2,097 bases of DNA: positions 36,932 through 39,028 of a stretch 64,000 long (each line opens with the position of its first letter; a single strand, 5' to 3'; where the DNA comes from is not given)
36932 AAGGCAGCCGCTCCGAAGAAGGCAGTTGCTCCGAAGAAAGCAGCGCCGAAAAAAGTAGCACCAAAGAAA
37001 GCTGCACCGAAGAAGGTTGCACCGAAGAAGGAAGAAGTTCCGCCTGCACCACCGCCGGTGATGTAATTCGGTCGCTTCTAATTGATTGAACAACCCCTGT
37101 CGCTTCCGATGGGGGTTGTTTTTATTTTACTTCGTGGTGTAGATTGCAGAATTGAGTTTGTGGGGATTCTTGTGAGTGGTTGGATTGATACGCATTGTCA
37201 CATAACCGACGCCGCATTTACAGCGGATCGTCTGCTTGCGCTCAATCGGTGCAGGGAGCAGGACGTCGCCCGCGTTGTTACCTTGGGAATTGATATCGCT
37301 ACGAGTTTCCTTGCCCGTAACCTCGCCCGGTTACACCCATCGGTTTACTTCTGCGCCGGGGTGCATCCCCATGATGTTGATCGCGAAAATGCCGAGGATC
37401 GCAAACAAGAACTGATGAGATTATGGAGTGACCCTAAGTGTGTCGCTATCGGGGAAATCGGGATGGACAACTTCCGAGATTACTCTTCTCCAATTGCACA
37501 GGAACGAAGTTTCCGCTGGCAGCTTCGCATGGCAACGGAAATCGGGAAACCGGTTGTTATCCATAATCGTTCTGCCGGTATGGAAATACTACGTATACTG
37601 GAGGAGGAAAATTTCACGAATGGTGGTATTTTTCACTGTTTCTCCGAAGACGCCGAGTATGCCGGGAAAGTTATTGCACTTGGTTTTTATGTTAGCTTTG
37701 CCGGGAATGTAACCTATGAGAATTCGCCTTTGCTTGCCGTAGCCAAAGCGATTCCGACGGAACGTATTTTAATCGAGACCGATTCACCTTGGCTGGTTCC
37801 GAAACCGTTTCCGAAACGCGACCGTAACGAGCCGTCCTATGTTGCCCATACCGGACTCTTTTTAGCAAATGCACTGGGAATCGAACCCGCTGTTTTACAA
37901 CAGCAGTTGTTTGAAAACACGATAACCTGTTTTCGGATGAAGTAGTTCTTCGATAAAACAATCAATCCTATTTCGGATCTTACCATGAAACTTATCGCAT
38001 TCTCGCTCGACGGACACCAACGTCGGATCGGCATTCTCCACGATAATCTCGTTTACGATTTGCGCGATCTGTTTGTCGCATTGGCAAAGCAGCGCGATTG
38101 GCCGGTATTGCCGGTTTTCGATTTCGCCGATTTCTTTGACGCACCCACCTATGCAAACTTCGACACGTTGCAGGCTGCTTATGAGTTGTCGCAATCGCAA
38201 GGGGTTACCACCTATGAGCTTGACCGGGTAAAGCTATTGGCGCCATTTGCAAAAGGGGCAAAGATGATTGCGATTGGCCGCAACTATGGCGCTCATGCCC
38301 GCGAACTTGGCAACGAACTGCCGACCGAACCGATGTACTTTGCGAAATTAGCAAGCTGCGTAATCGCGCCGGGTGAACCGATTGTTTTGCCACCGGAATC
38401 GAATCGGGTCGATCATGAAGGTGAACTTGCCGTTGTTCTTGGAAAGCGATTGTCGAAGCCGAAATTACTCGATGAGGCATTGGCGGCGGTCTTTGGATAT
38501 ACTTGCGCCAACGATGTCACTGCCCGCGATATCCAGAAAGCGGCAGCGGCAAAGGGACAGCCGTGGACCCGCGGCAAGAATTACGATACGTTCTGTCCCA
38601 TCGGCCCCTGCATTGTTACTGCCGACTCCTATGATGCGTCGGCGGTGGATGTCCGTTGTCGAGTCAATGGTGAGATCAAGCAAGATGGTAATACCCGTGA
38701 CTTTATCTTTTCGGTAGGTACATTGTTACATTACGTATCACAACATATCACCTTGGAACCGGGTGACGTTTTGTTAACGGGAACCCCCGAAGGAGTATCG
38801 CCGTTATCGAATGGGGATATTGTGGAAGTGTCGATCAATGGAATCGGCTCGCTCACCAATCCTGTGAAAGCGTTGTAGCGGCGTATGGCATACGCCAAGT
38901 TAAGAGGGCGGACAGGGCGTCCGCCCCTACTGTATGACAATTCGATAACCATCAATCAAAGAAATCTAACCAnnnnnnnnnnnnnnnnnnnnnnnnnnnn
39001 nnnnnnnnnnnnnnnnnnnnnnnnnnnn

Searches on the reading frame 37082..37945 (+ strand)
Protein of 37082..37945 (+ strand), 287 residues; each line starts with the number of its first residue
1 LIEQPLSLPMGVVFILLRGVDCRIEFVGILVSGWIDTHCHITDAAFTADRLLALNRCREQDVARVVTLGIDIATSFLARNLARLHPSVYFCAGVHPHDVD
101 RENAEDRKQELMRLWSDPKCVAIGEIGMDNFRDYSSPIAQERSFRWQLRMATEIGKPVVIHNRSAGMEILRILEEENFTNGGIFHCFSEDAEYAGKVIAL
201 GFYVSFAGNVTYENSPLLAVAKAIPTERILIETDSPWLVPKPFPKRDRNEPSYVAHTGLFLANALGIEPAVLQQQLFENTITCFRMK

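Call 65: search_protein_families(library=pfam, proteins=[window:37082-37945:+], max_evalue=0.00001)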
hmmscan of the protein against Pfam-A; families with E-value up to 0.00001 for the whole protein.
window:37082-37945:+ (287 aa): 1 family
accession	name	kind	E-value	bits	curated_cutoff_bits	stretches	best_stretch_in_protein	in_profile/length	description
PF01026.27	TatD_DNase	-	5.4e-72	242.6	27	1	35-284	1-252/253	TatD related DNase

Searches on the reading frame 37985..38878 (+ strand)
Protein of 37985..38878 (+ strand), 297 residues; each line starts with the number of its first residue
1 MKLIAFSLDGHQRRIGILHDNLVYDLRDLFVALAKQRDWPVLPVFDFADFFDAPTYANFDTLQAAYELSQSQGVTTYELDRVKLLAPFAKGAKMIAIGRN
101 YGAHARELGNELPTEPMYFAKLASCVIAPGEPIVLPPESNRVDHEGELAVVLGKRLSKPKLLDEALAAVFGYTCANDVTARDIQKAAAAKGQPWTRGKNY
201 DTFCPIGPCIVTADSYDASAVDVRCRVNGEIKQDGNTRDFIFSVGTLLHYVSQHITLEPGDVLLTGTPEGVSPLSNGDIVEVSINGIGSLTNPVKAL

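Call 65: search_protein_families(library=pfam, proteins=[window:37985-38878:+], max_evalue=0.00001)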
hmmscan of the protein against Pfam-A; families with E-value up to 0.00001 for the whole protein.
window:37985-38878:+ (297 aa): 1 family
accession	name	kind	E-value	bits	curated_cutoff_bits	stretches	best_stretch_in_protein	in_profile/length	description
PF01557.24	FAA_hydrolase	-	4e-70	236.3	23.9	1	93-294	1-213/214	Fumarylacetoacetate (FAA) hydrolase C-terminal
